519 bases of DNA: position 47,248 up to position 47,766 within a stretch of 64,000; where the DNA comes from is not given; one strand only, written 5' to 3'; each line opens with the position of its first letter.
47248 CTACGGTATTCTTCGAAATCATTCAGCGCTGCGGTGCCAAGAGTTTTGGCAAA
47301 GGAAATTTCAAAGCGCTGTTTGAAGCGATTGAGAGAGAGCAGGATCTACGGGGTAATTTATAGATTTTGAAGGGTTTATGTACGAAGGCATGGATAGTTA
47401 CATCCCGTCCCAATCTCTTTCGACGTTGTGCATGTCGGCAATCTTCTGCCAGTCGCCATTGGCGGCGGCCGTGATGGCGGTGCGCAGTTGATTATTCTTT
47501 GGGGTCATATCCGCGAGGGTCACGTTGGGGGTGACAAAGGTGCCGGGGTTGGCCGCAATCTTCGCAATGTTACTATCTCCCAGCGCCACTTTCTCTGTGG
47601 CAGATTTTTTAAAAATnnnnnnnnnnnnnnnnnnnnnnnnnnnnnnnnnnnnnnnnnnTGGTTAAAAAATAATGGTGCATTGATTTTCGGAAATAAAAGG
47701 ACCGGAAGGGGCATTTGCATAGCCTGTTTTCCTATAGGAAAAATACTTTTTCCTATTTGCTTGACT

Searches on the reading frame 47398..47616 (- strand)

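Call 10: search_protein_families(library=pfam, proteins=[window:47398-47616:-], max_evalue=1)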
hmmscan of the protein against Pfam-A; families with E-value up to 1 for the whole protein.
window:47398-47616:- (72 aa): 1 family
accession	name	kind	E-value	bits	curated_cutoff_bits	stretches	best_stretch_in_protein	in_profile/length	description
PF08592.16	Anthrone_oxy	-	0.14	12.8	27.3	1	27-70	48-90/106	Anthrone oxygenase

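Call 11: search_protein_families(library=phrogs, proteins=[window:47398-47616:-], max_evalue=1)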
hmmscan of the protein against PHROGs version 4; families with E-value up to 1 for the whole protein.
window:47398-47616:- (72 aa): 0 families
